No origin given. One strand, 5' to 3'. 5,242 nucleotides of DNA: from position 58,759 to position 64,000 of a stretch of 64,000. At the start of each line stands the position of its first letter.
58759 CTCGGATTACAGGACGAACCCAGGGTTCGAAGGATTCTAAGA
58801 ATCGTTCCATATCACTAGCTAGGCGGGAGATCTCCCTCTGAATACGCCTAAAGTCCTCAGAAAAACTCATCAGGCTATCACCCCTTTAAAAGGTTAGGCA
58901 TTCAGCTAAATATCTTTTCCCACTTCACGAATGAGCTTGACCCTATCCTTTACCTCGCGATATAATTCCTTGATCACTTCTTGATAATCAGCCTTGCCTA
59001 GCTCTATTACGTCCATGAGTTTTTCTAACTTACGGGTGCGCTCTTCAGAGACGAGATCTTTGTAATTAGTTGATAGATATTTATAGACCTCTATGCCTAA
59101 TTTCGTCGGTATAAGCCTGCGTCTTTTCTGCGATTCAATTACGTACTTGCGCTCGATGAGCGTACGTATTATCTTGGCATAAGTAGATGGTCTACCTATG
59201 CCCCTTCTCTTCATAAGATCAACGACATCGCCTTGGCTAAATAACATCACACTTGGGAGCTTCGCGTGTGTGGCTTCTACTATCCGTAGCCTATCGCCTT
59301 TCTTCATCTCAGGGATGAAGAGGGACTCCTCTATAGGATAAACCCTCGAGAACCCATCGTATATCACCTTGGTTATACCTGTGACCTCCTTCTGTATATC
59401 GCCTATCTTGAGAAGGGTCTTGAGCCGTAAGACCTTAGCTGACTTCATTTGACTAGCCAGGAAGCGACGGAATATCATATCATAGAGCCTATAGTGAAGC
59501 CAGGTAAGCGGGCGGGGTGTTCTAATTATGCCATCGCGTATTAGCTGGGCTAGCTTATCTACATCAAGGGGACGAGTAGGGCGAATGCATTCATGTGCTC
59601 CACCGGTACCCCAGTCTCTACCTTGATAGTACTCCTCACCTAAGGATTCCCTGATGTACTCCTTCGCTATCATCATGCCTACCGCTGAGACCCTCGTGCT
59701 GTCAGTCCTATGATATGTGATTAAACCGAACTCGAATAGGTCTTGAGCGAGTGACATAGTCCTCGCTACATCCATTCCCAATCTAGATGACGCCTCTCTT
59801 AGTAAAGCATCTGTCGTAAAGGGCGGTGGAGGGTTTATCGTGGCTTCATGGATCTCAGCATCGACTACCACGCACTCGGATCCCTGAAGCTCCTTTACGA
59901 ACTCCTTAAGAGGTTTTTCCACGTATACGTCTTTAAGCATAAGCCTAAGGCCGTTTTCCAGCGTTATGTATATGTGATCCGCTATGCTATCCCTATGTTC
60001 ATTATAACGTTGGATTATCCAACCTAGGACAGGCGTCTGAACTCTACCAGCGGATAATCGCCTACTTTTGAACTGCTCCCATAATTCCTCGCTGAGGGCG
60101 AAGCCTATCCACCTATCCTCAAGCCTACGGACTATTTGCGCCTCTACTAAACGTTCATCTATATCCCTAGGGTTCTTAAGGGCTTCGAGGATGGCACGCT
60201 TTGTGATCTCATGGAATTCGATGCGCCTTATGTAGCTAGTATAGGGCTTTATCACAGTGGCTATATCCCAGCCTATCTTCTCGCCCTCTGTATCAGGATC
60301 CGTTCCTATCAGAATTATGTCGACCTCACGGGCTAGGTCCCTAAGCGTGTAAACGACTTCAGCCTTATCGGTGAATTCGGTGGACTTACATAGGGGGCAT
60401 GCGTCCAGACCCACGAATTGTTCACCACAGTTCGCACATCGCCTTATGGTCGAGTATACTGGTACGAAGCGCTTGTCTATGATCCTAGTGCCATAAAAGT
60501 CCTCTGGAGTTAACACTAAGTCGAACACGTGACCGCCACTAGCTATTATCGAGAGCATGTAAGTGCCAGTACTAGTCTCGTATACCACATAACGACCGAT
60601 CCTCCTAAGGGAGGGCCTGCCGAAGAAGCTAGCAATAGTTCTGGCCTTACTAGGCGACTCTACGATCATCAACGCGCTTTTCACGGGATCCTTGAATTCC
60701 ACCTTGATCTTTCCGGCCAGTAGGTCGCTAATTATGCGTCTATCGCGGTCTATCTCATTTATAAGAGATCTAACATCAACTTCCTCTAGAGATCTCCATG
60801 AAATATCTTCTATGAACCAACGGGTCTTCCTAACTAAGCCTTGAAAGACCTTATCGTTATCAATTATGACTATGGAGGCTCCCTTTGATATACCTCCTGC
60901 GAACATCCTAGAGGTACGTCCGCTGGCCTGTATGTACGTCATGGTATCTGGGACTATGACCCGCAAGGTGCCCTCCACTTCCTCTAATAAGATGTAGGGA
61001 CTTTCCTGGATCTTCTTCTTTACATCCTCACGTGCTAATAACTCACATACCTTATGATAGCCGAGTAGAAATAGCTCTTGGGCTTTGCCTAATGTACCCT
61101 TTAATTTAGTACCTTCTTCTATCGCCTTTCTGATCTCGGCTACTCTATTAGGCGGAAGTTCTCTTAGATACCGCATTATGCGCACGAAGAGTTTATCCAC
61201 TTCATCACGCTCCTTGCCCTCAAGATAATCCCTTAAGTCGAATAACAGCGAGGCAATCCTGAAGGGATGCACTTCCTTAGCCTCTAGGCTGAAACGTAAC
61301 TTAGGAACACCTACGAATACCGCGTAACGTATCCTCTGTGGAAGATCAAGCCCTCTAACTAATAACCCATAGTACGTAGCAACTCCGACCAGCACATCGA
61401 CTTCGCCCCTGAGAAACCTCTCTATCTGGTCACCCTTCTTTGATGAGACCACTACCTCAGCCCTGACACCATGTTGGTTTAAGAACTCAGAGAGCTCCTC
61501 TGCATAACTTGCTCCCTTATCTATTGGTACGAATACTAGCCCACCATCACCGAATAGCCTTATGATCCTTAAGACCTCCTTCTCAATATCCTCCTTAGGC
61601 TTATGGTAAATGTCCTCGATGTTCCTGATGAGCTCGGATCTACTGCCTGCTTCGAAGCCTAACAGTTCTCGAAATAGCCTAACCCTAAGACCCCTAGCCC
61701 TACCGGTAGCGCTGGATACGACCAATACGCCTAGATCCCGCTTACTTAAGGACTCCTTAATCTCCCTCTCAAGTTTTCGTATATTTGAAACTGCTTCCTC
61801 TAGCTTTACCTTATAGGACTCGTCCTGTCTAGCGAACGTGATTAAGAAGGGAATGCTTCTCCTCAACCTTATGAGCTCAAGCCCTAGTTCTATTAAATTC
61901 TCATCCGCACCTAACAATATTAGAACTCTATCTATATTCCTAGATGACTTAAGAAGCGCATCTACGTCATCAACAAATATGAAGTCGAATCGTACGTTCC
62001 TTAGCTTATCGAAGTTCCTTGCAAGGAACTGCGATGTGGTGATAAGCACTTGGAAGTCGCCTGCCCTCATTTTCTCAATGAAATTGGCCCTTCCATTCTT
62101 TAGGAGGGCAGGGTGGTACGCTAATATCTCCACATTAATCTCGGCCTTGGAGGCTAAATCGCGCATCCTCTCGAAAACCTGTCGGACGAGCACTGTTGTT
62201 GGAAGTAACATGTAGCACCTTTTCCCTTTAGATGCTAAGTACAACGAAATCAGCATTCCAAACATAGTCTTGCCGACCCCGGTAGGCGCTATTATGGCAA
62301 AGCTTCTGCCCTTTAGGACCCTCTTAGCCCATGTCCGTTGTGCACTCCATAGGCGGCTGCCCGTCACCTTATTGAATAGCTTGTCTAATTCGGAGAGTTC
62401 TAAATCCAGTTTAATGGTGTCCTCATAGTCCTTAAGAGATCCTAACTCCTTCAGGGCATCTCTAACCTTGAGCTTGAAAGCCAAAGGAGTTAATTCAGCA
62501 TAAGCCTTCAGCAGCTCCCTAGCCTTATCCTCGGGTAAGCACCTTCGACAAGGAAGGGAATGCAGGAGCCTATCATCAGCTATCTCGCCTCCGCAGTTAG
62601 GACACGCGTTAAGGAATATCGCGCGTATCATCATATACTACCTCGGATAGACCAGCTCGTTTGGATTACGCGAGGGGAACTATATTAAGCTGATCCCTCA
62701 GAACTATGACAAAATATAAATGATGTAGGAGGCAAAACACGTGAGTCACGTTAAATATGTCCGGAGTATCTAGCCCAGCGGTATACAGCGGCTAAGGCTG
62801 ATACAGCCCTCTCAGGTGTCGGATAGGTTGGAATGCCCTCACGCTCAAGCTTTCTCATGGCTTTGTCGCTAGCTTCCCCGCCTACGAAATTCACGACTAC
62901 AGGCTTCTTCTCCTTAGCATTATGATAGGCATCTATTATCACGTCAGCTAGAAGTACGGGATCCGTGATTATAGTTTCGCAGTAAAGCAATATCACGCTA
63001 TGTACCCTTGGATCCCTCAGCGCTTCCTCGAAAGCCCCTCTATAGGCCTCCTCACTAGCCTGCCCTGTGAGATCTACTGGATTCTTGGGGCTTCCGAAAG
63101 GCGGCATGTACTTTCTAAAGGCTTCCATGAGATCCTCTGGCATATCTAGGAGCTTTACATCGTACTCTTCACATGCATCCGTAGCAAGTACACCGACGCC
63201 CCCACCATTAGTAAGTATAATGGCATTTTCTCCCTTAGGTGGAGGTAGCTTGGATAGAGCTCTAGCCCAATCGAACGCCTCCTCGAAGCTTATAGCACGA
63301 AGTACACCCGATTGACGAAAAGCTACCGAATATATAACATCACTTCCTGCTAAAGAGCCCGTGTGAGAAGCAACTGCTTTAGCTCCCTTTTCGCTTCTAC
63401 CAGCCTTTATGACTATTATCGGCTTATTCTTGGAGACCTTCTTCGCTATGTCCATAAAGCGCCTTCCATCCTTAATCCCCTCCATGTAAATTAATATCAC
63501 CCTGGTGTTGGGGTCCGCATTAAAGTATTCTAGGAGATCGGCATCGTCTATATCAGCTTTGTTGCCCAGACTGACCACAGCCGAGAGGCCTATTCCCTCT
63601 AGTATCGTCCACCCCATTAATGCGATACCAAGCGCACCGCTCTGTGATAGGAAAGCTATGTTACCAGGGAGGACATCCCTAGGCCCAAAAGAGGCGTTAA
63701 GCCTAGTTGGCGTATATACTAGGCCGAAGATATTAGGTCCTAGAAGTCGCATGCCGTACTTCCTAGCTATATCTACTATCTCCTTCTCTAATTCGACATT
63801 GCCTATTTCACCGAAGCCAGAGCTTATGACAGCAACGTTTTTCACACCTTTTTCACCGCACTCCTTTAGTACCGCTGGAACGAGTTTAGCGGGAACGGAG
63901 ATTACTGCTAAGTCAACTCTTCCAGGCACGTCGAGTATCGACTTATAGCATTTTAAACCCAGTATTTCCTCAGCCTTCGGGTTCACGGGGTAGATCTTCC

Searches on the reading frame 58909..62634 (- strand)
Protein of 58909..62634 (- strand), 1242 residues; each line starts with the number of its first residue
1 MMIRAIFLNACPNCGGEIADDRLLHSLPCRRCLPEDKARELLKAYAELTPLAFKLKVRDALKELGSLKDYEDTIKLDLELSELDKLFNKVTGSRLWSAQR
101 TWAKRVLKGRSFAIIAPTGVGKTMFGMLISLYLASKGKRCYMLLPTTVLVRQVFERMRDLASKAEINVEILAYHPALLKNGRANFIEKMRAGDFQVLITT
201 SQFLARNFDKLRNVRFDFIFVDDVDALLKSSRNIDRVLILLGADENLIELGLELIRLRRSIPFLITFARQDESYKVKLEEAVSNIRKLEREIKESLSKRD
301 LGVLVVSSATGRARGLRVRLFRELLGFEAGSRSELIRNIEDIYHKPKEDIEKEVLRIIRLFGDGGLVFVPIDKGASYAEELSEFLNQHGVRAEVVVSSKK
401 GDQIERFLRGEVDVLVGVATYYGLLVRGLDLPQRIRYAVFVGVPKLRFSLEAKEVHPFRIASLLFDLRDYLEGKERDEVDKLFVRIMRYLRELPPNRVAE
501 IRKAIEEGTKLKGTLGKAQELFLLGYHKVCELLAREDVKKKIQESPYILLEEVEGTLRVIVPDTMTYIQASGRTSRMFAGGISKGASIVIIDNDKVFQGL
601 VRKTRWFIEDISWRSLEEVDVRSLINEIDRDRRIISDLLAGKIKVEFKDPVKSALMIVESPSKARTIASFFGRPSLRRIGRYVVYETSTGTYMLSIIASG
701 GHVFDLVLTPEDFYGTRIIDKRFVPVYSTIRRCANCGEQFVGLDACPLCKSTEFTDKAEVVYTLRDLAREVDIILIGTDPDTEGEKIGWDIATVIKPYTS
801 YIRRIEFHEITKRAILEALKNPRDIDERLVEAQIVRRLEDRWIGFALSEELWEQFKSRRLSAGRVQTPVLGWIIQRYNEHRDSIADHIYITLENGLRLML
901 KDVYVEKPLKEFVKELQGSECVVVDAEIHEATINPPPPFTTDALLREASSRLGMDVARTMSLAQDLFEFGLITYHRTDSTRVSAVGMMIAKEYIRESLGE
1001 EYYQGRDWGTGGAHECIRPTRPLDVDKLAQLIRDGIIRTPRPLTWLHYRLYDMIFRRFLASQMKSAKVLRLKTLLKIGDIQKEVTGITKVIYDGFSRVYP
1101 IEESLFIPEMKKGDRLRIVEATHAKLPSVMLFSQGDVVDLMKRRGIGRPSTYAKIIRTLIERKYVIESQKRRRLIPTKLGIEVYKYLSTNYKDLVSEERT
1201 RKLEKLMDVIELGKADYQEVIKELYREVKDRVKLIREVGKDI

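Call 74: search_protein_families(library=pfam, proteins=[window:58909-62634:-], max_evalue=0.00001)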
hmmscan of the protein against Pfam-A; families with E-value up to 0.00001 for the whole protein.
window:58909-62634:- (1242 aa): 5 families
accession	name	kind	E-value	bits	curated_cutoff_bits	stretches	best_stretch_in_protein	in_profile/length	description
PF01131.25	Topoisom_bac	-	2.6e-91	307.1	35.1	1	825-1222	2-411/411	DNA topoisomerase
PF01751.28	Toprim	-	7.1e-18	65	23.1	1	655-810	2-96/96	Toprim domain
PF17915.7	zf_Rg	-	4.2e-16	58.5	25.5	1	2-37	1-36/49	Reverse gyrase zinc finger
PF00270.35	DEAD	-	8.5e-16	58.6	26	1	98-232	3-134/167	DEAD/DEAH box helicase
PF04851.21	ResIII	-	7.2e-09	36.2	22.5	1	99-224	8-134/164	Type III restriction enzyme, res subunit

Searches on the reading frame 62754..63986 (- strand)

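Call 74: search_protein_families(library=pfam, proteins=[window:62754-63986:-], max_evalue=0.00001)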
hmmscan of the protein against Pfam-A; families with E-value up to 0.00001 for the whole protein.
window:62754-63986:- (411 aa): 5 families
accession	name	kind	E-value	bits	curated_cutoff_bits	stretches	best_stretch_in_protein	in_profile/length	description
PF13607.11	Succ_CoA_lig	-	3e-61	205.6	27.4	1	107-244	1-138/138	Succinyl-CoA ligase like flavodoxin domain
PF19045.5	Ligase_CoA_2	-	2.5e-35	122.3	23.7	1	256-409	2-159/162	Ligase-CoA domain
PF13380.12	CoA_binding_2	-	1.4e-16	61.4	22.8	1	2-88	34-112/116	CoA binding domain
PF02629.25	CoA_binding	-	8.1e-10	39.8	22.3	1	2-57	38-97/97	CoA binding domain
PF00549.24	Ligase_CoA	-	4.4e-08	33.7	24.5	0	297-398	19-125/128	CoA-ligase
